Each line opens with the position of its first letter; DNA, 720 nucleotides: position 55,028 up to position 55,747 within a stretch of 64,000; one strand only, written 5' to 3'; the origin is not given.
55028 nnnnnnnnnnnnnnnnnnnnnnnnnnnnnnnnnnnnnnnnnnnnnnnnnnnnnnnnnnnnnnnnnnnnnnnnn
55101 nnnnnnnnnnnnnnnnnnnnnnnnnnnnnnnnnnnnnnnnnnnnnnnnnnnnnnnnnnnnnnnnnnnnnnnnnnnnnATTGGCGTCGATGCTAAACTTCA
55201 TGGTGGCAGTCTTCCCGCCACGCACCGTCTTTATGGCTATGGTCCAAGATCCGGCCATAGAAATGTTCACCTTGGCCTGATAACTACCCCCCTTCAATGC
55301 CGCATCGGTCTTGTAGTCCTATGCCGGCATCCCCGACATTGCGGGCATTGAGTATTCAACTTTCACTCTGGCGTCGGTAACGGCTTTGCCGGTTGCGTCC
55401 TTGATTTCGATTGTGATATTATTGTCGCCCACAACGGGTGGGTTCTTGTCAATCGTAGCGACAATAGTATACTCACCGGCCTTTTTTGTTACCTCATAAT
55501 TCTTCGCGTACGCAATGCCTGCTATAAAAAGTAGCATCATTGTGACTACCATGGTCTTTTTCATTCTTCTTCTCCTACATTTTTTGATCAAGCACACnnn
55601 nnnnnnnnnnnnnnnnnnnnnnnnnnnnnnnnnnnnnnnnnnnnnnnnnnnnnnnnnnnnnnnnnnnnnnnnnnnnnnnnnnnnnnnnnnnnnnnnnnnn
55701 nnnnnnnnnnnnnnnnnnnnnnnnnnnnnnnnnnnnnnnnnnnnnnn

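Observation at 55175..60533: Extracytoplasmic methionine-centred gene neighbourhood (Met-rich protein + exported MsrB/MsrA + YHS + FixH-like + His/Met-rich protein)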

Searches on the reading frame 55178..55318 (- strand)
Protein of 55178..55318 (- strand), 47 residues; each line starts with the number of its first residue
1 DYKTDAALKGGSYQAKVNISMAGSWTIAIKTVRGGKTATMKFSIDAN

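Call 5: search_protein_families(library=ncbifam, proteins=[window:55178-55318:-], max_evalue=0.01)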
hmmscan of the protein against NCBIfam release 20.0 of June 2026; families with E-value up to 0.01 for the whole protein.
window:55178-55318:- (47 aa): 0 families

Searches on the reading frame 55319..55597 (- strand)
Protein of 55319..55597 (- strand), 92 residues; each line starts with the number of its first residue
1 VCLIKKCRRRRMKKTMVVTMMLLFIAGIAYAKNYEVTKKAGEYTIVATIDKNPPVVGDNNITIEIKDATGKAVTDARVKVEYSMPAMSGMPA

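Call 3: search_protein_families(library=pfam, proteins=[window:55319-55597:-], max_evalue=0.01)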
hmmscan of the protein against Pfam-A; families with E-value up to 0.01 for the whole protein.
window:55319-55597:- (92 aa): 1 family
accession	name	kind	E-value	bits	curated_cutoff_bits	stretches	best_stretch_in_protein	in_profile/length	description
PF13115.11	YtkA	-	5.6e-10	40.2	25.9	1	38-91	2-53/85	YtkA-like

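Call 5: search_protein_families(library=ncbifam, proteins=[window:55319-55597:-], max_evalue=0.01)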
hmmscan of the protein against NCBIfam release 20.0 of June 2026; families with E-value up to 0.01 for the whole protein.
window:55319-55597:- (92 aa): 1 family
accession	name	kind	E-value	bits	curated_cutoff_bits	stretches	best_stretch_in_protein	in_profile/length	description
NF040942.2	hypo_ExtJ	equivalog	7.6e-05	23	52.5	1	12-72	1-67/77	selenite/tellurite reduction operon protein ExtJ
